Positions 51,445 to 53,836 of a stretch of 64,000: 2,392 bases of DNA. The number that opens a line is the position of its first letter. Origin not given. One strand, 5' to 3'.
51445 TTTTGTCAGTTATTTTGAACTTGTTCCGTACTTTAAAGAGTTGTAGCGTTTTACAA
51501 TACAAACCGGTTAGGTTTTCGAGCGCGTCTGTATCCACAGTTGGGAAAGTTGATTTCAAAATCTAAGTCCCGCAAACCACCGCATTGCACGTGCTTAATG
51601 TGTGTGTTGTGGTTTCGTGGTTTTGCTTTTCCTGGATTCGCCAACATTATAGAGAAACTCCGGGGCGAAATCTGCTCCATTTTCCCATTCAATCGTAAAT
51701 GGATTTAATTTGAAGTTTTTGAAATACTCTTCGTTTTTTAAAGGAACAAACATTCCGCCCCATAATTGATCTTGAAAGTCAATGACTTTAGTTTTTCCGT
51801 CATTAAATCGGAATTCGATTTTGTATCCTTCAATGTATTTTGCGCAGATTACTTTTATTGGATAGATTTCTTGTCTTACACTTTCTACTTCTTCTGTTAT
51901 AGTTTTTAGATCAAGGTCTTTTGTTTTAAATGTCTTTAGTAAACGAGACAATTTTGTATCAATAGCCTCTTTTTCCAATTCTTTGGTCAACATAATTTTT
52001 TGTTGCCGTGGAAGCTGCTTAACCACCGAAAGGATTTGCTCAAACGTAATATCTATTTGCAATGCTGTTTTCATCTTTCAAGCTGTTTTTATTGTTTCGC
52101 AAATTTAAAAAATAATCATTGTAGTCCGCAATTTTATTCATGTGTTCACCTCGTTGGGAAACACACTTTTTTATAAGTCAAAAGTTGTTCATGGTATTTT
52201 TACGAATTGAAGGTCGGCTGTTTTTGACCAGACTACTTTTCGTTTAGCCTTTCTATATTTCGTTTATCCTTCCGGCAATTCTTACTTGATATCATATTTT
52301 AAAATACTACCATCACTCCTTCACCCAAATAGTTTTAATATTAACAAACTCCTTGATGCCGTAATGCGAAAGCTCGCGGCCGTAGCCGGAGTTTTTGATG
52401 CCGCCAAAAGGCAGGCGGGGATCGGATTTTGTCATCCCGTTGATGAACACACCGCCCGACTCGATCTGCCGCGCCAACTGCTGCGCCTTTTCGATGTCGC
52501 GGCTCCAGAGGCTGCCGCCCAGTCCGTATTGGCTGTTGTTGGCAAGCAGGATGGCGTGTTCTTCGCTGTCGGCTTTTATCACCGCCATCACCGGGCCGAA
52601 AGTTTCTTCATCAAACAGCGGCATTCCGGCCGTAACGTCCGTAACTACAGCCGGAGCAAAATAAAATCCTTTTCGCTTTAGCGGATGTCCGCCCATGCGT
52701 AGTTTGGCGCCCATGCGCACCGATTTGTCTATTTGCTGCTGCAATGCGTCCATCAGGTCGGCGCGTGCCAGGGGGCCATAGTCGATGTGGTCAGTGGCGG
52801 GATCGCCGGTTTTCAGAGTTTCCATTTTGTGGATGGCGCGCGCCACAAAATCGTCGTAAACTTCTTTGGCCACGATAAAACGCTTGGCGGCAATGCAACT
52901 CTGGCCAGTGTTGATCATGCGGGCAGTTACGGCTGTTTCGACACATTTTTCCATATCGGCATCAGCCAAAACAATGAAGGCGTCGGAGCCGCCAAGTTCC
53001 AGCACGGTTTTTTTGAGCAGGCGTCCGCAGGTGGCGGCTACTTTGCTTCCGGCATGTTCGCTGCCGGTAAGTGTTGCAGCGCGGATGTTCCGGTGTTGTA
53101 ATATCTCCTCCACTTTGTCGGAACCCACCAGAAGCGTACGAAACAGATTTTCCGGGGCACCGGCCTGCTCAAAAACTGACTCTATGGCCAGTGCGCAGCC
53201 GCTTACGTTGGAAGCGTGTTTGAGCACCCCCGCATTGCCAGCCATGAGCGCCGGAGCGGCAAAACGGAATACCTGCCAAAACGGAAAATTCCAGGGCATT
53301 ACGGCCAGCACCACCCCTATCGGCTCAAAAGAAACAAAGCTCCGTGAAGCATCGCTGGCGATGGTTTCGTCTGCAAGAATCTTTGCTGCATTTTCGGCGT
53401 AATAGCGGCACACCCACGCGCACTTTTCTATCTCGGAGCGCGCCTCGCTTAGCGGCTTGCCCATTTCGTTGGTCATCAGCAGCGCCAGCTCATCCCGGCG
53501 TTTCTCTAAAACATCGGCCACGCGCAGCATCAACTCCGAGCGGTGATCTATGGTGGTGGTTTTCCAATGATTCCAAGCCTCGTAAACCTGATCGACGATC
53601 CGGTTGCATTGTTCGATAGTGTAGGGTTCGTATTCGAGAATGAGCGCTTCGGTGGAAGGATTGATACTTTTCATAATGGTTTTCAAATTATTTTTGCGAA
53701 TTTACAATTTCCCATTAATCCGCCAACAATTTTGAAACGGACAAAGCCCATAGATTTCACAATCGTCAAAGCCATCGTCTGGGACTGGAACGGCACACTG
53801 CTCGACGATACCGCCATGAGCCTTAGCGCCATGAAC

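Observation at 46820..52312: AT-rich island of about 5 kb between trmD and an aldehyde dehydrogenase, carrying a co-directional three-gene module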

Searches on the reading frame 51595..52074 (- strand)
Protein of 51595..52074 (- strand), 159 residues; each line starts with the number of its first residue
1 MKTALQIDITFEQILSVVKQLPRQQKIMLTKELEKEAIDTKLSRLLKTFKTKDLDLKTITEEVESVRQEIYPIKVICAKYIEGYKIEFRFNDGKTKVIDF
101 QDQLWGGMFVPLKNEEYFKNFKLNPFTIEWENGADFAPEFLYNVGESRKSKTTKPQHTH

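Call 3: search_protein_families(library=pfam, proteins=[window:51595-52074:-], max_evalue=0.01)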
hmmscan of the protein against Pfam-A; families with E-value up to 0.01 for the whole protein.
window:51595-52074:- (159 aa): 1 family
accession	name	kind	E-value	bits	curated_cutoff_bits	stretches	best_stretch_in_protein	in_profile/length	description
PF10387.14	DUF2442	-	1.1e-10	42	23.9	1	78-143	4-68/72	Protein of unknown function (DUF2442)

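Call 4: search_protein_families(library=padloc, proteins=[window:51595-52074:-], max_evalue=0.01)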
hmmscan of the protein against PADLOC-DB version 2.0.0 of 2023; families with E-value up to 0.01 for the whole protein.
window:51595-52074:- (159 aa): 0 families

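Call 5: search_protein_families(library=ncbifam, proteins=[window:51595-52074:-], max_evalue=0.01)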
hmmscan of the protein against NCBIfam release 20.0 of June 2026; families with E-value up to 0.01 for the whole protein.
window:51595-52074:- (159 aa): 3 families
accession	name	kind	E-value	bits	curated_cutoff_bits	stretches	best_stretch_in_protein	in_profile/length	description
NF047401.1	TA_anti_VapB15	equivalog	1.1e-30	105.6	80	1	6-71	1-66/66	type II toxin-antitoxin system VapB15 family antitoxin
NF048016.1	antoxin_DhiA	equivalog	0.0001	22.8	200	1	73-149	2-75/160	type II toxin-antitoxin system antitoxin DhiA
NF001072.0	PRK00118.2-2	equivalog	0.0061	16.9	97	1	39-103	19-83/111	putative DNA-binding protein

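Call 9: search_protein_families(library=phrogs, proteins=[window:51595-52074:-], max_evalue=0.01)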
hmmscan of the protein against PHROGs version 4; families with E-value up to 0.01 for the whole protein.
window:51595-52074:- (159 aa): 2 families
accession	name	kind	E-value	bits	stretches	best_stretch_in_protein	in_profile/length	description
phrog_37898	-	unknown function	9.7e-11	43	1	73-147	17-92/100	-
phrog_29047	-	unknown function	2.2e-08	35.2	1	81-144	15-78/159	-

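Call 30: find_homologous_proteins(query=window:51595-52074:-)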
Query window:51595-52074:- (159 aa): 91 proteins with E <= 0.001 among 122 candidates.
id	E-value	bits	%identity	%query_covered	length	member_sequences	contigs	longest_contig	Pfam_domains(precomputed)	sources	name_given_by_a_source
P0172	5.1e-87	307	92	99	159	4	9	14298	PF10387.15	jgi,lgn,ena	jgi:hypothetical protein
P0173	1.3e-42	163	85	53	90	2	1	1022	PF10387.15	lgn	-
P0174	3.7e-41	159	85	53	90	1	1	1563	PF10387.15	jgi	jgi:hypothetical protein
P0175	6.2e-40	155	81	53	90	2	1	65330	PF10387.15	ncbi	-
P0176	2.8e-39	152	78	53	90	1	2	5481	PF10387.15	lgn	-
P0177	7.9e-39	151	81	53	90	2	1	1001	PF10387.15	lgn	-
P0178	2.5e-38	149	82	52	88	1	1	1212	PF10387.15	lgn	-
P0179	4.6e-38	148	78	53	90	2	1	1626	PF10387.15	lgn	-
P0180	7.2e-38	148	84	51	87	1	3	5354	PF10387.15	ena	-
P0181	1.1e-37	147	80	52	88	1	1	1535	PF10387.15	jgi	-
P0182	4.8e-37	145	80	52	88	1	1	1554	PF10387.15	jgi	-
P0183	7.0e-37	145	81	50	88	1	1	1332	PF10387.15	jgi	jgi:hypothetical protein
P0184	7.6e-37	145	77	52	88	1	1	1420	PF10387.15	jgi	jgi:hypothetical protein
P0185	1.3e-36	144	76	54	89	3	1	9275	PF10387.15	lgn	-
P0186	1.4e-36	144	76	54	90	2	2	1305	PF10387.15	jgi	jgi:hypothetical protein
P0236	1.2e-23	102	79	45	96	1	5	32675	-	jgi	jgi:hypothetical protein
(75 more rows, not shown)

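Call 31: find_encoding_contigs(protein=P0172, flank=10000, max_places=10)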
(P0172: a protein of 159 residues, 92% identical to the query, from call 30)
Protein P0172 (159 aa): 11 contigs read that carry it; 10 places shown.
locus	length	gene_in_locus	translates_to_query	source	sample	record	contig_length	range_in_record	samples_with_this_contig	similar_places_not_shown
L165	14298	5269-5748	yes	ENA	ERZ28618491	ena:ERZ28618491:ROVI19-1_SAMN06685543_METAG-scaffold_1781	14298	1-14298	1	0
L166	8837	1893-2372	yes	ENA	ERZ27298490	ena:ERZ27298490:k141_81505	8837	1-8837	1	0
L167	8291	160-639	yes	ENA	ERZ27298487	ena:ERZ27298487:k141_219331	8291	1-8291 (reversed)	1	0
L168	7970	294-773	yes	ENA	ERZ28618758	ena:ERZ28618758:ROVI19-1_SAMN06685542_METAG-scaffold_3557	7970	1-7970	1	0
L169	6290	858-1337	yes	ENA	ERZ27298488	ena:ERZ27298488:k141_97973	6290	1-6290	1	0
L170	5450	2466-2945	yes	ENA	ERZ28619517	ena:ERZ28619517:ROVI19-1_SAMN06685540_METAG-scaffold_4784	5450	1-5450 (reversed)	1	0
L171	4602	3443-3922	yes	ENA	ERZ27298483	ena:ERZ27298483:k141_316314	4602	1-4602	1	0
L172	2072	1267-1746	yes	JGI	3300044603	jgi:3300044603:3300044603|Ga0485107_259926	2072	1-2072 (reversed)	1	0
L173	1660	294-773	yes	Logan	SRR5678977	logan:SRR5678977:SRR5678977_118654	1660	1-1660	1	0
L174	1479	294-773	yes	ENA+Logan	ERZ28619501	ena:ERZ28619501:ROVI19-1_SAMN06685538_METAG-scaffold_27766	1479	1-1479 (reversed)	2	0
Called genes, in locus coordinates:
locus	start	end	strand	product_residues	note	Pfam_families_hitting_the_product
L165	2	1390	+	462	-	?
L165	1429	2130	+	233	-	-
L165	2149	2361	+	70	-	-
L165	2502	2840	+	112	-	PF05973:Gp49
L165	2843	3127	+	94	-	PF12844:HTH_19, PF13560:HTH_31, PF01381:HTH_3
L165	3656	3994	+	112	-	PF05973:Gp49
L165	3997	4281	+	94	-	PF12844:HTH_19, PF13560:HTH_31, PF01381:HTH_3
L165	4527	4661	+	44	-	-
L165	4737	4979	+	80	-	-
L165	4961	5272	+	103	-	PF05016:ParE_toxin (weak)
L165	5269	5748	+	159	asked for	PF10387:DUF2442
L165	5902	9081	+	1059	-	PF04851:ResIII, PF13086:AAA_11, PF13245:AAA_19 (weak), PF13604:AAA_30 (weak), PF01443:Viral_helicase1 (faint), PF13087:AAA_12, PF13091:PLDc_2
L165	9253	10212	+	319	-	-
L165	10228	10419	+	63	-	-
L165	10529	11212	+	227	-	PF01746:tRNA_m1G_MT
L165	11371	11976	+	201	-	PF01205:Impact_N, PF09186:DUF1949 (weak)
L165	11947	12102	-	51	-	-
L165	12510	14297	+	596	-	?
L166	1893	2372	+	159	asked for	PF10387:DUF2442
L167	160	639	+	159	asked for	PF10387:DUF2442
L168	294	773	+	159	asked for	PF10387:DUF2442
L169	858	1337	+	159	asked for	PF10387:DUF2442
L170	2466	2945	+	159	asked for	PF10387:DUF2442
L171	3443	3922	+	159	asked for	PF10387:DUF2442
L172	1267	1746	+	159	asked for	PF10387:DUF2442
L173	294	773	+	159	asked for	PF10387:DUF2442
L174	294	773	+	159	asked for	PF10387:DUF2442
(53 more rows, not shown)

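Call 56: find_encoding_contigs(protein=P0175, flank=3000, max_places=3)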
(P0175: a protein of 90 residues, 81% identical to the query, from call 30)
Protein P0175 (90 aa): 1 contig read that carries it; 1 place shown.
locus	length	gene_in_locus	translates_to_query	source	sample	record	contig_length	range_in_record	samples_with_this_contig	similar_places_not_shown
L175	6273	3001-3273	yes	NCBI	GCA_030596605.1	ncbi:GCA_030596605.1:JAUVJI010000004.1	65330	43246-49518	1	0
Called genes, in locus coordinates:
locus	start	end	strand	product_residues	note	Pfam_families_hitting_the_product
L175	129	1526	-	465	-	PF02415:Chlam_PMP (faint), PF18962:Por_Secre_tail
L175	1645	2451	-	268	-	PF00106:adh_short, PF08659:KR, PF23441:SDR (weak), PF13561:adh_short_C2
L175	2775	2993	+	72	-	PF13711:DUF4160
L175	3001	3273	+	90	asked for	PF10387:DUF2442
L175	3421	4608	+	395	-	PF00202:Aminotran_3, PF00155:Aminotran_1_2 (weak)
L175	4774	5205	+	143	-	PF00011:HSP20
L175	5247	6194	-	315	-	PF28542:DUF8434, PF02470:MlaD, PF28544:Helical_needle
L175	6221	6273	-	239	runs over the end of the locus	PF02470:MlaD (weak)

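Call 57: find_encoding_contigs(protein=P0236, flank=3000, max_places=4)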
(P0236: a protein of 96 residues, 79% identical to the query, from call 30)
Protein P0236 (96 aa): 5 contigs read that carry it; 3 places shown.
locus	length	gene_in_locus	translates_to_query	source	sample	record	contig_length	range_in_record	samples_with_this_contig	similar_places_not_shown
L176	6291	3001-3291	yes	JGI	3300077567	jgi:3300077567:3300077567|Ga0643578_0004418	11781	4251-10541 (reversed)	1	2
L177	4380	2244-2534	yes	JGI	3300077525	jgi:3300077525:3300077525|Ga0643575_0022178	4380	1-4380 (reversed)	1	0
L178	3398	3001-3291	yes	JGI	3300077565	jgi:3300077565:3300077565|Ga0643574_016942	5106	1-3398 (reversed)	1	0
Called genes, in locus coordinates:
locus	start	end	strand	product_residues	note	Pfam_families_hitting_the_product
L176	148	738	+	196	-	PF06414:Zeta_toxin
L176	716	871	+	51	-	-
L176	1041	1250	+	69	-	PF15919:HicB_lk_antitox, PF21748:UPF0150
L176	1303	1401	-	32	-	-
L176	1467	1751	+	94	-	PF03683:UPF0175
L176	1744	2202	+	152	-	PF11848:DUF3368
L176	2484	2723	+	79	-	-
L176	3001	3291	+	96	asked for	-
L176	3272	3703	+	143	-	PF13470:PIN_3, PF16289:PIN_12 (weak)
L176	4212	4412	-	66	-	-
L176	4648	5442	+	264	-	PF02463:SMC_N (weak), PF20720:nSTAND3 (faint), PF00005:ABC_tran, PF13304:AAA_21 (faint)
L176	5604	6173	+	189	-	PF01923:Cob_adeno_trans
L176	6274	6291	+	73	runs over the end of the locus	PF11387:DUF2795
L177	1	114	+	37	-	?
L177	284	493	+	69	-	PF15919:HicB_lk_antitox, PF21748:UPF0150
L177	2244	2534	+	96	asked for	-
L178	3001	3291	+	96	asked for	-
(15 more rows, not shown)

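Call 117: search_protein_families(library=pfam, proteins=[L165:1429-2130:+, L165:2149-2361:+, L165:2502-2840:+, L165:2843-3127:+, L165:4737-4979:+, L165:4961-5272:+, L165:10228-10419:+], max_evalue=0.01)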
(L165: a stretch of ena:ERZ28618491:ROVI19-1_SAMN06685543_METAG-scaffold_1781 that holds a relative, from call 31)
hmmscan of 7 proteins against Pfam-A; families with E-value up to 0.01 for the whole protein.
L165:1429-2130:+ (233 aa): 0 families

L165:2149-2361:+ (70 aa): 0 families

L165:2502-2840:+ (112 aa): 1 family
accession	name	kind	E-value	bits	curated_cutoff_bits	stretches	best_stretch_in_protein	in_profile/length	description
PF05973.20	Gp49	-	1.5e-08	35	23.9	1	13-105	2-89/90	Phage derived protein Gp49-like (DUF891)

L165:2843-3127:+ (94 aa): 6 families
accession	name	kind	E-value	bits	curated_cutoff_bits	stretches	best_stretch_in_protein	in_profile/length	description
PF01381.28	HTH_3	-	2.9e-16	59.7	23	1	39-90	1-53/55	Helix-turn-helix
PF13560.12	HTH_31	-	5.5e-08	33.4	27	1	35-93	2-62/64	Helix-turn-helix domain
PF12844.13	HTH_19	-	9e-08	32.4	30.2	1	36-89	1-55/64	Helix-turn-helix domain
PF13443.12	HTH_26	-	4e-05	24.2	22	1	39-90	2-55/63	Cro/C1-type HTH DNA-binding domain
PF17762.8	HTH_ParB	-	0.00041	20.9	22.6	1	40-65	13-38/102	ParB HTH domain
PF13744.12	HTH_37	-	0.00074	19.7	27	1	38-93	22-79/80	Helix-turn-helix domain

L165:4737-4979:+ (80 aa): 0 families

L165:4961-5272:+ (103 aa): 1 family
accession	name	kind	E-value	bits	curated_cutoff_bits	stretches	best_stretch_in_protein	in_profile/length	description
PF05016.21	ParE_toxin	-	1.5e-06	29.1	23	1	6-93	1-89/89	ParE toxin of type II toxin-antitoxin system, parDE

L165:10228-10419:+ (63 aa): 0 families

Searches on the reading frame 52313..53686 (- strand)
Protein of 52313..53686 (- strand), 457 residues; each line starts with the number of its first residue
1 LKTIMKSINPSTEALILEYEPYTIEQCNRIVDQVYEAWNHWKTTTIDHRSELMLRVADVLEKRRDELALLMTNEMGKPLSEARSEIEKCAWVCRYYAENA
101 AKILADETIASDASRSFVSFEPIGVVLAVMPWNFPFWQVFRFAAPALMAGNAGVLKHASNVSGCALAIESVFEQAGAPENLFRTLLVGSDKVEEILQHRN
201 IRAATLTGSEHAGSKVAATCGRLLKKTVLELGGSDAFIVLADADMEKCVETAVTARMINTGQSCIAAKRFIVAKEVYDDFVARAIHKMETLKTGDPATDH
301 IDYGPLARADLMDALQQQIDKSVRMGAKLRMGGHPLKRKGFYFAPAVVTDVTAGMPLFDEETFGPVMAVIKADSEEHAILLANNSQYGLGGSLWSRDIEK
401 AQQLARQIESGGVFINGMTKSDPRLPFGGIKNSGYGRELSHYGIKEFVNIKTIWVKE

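Call 3: search_protein_families(library=pfam, proteins=[window:52313-53686:-], max_evalue=0.01)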
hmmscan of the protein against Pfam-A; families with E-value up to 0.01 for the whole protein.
window:52313-53686:- (457 aa): 1 family
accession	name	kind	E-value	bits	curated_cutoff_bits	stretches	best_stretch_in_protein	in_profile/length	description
PF00171.27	Aldedh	-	6.8e-142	473.7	23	1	3-453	8-461/461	Aldehyde dehydrogenase family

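Call 17: find_encoding_contigs(protein=window:52313-53686:-, flank=10000, max_places=10)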
Protein window:52313-53686:- (457 aa): no gene with exactly this product is on record in the collection.
